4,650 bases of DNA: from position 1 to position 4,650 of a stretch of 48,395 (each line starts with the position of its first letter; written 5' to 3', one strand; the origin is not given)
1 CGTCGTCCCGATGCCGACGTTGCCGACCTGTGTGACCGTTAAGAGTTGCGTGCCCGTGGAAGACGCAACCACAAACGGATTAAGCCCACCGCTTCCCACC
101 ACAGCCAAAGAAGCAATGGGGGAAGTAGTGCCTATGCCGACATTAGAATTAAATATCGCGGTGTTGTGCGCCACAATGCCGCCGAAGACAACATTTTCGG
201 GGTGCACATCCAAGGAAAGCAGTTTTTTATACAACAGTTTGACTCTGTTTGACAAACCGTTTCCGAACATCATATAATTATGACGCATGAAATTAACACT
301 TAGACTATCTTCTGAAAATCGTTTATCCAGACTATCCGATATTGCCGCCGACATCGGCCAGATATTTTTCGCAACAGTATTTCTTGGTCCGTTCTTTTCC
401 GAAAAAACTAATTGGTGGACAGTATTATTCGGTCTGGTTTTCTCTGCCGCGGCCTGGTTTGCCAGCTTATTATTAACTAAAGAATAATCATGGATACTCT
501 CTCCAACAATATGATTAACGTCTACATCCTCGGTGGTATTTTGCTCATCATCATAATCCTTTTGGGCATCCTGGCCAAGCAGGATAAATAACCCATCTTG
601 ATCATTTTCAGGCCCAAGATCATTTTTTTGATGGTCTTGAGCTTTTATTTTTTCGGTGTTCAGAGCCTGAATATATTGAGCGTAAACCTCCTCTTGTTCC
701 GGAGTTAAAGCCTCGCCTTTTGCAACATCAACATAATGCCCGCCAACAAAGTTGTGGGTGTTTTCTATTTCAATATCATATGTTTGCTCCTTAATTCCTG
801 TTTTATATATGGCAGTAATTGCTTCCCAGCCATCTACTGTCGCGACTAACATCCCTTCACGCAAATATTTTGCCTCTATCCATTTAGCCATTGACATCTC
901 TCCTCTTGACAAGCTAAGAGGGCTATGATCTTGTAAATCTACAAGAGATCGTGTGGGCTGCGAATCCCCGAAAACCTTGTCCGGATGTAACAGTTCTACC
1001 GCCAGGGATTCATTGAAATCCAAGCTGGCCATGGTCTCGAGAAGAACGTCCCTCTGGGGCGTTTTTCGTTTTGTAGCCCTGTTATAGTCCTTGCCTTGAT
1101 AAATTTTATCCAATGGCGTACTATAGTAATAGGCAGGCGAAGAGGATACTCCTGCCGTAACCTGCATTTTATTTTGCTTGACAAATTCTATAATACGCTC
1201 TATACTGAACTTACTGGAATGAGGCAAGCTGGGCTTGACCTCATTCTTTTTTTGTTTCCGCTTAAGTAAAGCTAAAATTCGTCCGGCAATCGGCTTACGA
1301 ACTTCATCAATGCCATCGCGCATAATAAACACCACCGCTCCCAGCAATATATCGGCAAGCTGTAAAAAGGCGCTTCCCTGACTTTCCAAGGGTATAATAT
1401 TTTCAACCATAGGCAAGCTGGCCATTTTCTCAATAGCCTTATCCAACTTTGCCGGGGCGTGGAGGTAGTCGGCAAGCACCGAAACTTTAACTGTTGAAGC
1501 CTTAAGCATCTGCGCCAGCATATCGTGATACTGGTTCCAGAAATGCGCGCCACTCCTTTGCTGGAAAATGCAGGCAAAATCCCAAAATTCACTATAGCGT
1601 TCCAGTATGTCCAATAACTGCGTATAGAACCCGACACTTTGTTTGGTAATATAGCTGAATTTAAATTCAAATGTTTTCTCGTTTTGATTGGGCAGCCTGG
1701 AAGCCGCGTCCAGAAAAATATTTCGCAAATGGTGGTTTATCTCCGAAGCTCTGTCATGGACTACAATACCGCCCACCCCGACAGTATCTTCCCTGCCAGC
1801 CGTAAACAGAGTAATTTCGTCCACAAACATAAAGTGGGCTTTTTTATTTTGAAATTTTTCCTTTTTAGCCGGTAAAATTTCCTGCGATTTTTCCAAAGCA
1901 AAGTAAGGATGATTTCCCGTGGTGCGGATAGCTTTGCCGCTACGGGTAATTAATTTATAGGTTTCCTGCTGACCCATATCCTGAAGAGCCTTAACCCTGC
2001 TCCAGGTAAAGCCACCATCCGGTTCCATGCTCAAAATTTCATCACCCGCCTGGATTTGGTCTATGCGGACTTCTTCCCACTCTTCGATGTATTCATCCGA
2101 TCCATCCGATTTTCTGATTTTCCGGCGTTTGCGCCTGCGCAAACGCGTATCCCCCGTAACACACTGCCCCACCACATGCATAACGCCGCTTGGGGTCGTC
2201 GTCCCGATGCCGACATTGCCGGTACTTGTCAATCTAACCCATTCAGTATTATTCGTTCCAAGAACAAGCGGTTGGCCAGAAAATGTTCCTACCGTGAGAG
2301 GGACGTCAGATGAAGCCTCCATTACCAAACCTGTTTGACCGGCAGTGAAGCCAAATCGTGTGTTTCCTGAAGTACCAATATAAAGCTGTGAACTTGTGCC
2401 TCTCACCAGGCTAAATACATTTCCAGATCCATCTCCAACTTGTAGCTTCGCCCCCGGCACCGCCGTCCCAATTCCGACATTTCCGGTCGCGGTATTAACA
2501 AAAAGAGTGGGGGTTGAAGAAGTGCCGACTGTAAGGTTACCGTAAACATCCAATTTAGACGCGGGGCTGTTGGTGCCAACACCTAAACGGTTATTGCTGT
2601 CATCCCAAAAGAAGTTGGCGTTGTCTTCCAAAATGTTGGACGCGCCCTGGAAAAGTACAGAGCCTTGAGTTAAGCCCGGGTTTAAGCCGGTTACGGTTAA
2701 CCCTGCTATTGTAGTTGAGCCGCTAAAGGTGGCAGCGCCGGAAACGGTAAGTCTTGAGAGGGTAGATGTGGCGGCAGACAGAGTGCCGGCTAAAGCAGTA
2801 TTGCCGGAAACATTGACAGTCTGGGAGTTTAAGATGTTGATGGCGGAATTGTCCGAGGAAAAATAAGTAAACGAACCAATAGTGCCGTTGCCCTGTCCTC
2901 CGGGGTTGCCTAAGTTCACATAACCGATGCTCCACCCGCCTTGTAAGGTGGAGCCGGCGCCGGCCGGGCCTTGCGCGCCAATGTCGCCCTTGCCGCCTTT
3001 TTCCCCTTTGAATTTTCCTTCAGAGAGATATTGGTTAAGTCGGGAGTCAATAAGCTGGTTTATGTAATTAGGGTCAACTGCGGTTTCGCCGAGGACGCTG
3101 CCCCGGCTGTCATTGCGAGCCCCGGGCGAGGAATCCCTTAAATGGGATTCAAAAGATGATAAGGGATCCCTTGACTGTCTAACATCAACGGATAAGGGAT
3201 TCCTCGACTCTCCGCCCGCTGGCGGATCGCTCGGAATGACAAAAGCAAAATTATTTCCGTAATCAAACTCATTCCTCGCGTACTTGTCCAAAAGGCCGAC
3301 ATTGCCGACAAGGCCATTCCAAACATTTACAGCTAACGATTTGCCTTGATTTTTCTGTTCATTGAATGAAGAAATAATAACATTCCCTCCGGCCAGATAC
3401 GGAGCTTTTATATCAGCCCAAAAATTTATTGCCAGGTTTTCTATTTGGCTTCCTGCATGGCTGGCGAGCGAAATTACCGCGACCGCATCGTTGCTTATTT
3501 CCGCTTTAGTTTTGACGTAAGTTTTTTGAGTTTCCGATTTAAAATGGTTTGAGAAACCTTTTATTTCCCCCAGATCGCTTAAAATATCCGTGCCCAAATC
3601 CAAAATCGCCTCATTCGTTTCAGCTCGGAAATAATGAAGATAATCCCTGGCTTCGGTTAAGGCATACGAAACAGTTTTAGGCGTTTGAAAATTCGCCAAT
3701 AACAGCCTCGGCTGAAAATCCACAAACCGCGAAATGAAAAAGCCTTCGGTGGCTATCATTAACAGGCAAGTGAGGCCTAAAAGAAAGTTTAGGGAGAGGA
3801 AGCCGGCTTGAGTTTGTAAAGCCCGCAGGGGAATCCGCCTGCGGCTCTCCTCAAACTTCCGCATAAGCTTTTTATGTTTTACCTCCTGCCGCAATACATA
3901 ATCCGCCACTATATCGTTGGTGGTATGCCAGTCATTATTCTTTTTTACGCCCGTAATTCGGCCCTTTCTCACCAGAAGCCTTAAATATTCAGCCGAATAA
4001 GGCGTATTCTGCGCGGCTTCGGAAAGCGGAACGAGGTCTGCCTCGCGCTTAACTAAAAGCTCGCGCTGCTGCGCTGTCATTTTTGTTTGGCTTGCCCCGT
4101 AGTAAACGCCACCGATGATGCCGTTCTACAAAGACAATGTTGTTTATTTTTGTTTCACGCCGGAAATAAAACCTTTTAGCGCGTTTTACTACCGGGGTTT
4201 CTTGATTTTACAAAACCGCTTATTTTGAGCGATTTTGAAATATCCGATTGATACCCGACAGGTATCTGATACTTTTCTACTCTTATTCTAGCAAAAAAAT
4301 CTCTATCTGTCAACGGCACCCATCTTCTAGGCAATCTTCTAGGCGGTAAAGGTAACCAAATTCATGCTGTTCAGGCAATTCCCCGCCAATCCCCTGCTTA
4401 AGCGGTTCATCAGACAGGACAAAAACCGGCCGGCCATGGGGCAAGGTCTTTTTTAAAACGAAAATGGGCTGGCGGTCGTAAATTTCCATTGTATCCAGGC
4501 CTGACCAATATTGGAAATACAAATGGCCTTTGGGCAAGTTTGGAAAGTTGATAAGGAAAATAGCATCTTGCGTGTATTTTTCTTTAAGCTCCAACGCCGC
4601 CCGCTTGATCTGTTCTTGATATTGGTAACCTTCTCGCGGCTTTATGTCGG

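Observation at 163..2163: Intein-like element carrying a DUF3800-like domain inside a hypervariable surface-protein gene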

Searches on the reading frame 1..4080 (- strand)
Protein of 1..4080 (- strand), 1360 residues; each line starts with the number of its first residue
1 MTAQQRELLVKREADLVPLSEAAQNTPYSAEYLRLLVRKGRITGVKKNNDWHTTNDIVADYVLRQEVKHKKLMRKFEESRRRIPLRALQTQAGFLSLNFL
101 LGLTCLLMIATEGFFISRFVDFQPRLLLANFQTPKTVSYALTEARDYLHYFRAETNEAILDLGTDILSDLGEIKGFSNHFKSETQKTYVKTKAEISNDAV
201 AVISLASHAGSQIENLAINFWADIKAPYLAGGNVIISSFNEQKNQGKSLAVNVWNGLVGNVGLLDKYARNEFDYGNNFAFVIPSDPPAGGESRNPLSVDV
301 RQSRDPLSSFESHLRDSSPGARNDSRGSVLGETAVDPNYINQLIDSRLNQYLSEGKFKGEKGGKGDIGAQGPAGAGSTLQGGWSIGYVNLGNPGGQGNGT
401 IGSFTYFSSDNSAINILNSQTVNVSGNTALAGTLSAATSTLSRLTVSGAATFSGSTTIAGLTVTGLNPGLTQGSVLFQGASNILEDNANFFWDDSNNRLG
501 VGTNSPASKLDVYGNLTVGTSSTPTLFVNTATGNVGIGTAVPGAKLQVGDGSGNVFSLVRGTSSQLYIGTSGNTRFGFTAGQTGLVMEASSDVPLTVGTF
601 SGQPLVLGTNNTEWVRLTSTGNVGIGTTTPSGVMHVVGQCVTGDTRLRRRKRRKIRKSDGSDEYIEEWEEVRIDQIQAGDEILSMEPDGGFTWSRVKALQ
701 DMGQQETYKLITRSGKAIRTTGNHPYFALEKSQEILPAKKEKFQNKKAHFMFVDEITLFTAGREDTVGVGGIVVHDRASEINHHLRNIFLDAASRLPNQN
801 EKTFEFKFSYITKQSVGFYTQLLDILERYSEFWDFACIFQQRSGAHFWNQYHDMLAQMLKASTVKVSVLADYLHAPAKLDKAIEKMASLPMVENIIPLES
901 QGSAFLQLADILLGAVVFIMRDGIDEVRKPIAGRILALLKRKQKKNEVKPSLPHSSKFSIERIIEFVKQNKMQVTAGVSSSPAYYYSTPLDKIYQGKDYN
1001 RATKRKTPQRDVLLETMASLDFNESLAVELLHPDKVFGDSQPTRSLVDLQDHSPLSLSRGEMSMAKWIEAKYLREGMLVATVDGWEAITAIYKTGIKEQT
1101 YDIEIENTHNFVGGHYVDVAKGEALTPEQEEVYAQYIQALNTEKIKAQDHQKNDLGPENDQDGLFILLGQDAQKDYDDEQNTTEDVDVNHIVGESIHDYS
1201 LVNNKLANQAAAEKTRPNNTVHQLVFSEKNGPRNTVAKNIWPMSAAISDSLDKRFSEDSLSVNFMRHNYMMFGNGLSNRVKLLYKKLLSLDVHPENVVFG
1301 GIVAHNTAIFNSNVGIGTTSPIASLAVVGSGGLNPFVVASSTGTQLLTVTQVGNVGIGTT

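Call 4: search_protein_families(library=pfam, proteins=[window:1-4080:-], max_evalue=1)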
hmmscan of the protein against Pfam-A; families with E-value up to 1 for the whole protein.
window:1-4080:- (1360 aa): 4 families
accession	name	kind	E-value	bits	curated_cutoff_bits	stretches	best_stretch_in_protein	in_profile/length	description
PF14890.11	Intein_splicing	-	1.5e-09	38.3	35.8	1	670-1113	9-148/155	Intein splicing domain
PF12686.12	DUF3800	-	0.022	15.9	21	1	803-917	62-147/149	Protein of unknown function (DUF3800)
PF01079.26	Hint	-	0.025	14.6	29.7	1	669-735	26-95/213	Hint module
PF09345.15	SiaC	-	0.07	13.2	24.5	1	798-831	49-81/120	SiaC family regulatory phosphoprotein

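Call 5: search_protein_families(library=ncbifam, proteins=[window:1-4080:-], max_evalue=1)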
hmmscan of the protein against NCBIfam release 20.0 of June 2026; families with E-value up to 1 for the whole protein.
window:1-4080:- (1360 aa): 2 families
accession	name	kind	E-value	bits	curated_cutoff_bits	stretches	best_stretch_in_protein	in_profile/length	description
TIGR01445.1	intein_Nterm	domain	4.5e-05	24.4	24.5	1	640-725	1-80/83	intein N-terminal splicing region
NF005852.0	PRK07773.1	equivalog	0.0021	16.4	780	1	698-730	444-476/886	replicative DNA helicase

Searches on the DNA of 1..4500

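Call 65: search_rna_families(source=window, start=1, end=4500, threshold=evalue, max_evalue=1)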
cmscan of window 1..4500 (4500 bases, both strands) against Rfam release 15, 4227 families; matches with E-value up to 1: 1.
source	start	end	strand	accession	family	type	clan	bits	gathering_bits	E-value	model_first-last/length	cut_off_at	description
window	3864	3963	-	RF03003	GP20-b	Cis-reg;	-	20.1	36.2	0.64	1-62/62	no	GP20-b RNA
